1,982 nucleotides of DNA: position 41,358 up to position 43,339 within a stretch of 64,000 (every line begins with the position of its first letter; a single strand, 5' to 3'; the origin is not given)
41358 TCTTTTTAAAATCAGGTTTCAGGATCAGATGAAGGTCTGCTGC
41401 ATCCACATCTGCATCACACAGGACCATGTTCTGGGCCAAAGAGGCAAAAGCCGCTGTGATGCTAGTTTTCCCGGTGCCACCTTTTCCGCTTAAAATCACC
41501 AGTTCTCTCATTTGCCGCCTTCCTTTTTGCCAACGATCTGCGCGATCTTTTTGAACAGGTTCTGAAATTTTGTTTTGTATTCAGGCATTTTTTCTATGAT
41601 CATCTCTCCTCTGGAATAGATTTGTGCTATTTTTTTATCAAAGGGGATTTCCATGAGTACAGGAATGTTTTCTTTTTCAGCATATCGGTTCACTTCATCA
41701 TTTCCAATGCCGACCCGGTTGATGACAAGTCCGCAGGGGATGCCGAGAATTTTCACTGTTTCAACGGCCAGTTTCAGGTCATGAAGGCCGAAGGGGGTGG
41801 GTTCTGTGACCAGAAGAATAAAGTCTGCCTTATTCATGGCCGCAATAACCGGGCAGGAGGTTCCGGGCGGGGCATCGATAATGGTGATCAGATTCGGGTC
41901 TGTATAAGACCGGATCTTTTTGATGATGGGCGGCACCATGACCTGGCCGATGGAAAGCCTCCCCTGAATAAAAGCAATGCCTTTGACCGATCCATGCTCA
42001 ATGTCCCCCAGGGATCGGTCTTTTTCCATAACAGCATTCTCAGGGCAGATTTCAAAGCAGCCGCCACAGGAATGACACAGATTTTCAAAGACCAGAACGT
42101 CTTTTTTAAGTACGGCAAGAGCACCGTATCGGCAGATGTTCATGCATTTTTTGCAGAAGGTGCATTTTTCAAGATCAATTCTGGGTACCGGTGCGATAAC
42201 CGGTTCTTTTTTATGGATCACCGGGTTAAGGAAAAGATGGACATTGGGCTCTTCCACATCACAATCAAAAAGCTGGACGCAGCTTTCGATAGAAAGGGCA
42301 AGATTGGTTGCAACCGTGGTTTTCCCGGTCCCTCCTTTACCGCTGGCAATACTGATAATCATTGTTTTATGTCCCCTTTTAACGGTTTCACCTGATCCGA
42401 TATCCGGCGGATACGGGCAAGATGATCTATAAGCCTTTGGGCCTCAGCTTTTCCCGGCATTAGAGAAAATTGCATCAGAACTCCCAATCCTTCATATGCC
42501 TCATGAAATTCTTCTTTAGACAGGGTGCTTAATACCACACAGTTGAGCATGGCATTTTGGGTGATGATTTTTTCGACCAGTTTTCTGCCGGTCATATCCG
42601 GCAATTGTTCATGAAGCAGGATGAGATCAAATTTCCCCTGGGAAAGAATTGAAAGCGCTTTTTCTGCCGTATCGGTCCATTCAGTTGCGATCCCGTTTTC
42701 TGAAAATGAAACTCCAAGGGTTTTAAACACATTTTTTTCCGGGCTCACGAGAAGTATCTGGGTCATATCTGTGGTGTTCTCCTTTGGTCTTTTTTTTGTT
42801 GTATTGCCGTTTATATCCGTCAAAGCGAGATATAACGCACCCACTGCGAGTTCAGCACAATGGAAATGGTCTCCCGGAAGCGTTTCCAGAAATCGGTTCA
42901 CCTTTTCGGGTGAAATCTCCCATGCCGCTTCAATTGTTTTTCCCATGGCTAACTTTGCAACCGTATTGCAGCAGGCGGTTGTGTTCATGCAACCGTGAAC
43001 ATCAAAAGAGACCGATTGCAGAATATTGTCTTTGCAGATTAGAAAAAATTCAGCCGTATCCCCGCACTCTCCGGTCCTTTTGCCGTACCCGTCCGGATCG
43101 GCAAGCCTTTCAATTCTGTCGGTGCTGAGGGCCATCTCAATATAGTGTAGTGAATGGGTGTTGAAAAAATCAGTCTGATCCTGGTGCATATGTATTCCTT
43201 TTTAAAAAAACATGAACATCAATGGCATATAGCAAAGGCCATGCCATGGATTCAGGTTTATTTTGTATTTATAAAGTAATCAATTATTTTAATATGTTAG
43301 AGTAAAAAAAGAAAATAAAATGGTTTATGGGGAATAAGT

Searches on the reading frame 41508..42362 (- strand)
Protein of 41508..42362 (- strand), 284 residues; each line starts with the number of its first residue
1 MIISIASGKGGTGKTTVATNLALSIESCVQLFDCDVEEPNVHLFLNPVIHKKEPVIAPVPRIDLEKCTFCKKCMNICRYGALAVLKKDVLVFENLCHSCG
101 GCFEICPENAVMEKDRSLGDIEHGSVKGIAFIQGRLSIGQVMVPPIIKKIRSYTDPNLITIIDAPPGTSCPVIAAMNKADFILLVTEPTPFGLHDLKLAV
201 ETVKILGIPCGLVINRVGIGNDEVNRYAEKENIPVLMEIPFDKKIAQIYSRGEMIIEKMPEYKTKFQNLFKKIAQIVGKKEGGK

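Call 5: search_protein_families(library=pfam, proteins=[window:41508-42362:-], max_evalue=0.01)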
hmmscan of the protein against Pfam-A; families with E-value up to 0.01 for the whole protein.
window:41508-42362:- (284 aa): 15 families
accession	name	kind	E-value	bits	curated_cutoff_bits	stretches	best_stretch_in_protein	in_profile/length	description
PF10609.15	ParA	-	1.6e-17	64.2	27.1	2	2-47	5-53/246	NUBPL iron-transfer P-loop NTPase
PF01656.29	CbiA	-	2.9e-17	63.2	25.4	1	3-253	1-123/125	CobQ/CobB/MinD/ParA nucleotide binding domain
PF00037.32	Fer4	-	3e-11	43.1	21.1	2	61-82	2-23/24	4Fe-4S binding domain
PF13614.12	AAA_31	-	5.3e-09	36.7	27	1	2-26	3-27/177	AAA domain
PF12837.12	Fer4_6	-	1.4e-08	34.8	25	2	91-110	4-23/24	4Fe-4S binding domain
PF00142.24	Fer4_NifH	-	6.3e-07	29.6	25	1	210-275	177-246/271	4Fe-4S iron sulfur cluster binding proteins, NifH/frxC family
PF13237.11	Fer4_10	-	9.1e-07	29.2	25.5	1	60-107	2-53/53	4Fe-4S dicluster domain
PF13187.11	Fer4_9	-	4.4e-06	27.1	27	1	66-110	1-51/52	4Fe-4S dicluster domain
PF14697.11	Fer4_21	-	9.1e-06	26.2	35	1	61-111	2-57/59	4Fe-4S dicluster domain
PF12838.12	Fer4_7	-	1.2e-05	26.1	27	1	66-110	1-52/52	4Fe-4S dicluster domain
PF13484.11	Fer4_16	-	4.6e-05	24.5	30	0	96-114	2-20/66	4Fe-4S double cluster binding domain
PF13481.12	AAA_25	-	0.00026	21.1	27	1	3-41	35-75/195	AAA domain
PF25160.1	LdpA_Fe-S-bd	-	0.0003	20.9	27.6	1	71-114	7-46/49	LdpA Fe-S cluster-binding domain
PF12797.12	Fer4_2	-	0.0006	20.1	24.5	0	59-78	2-21/22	4Fe-4S binding domain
PF12800.12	Fer4_4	-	0.0018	18.9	24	0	65-80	2-17/17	4Fe-4S binding domain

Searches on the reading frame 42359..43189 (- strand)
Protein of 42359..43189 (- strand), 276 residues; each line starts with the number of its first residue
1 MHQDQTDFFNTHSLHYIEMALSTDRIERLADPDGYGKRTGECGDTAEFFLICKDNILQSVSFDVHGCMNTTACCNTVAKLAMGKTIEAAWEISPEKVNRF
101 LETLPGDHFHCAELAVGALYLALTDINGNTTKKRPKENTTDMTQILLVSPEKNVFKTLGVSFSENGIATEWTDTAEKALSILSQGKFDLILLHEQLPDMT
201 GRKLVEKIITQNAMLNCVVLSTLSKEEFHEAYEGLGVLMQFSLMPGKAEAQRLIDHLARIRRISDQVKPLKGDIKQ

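Call 4: search_protein_families(library=pfam, proteins=[window:42359-43189:-], max_evalue=0.01)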
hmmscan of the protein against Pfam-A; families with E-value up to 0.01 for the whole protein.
window:42359-43189:- (276 aa): 2 families
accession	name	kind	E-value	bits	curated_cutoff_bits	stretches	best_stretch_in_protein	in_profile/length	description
PF01592.21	NifU_N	-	3e-12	47.2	22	1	41-130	33-124/127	NifU-like N terminal domain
PF00072.30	Response_reg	-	2.6e-09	37.6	30.2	1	145-231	1-87/111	Response regulator receiver domain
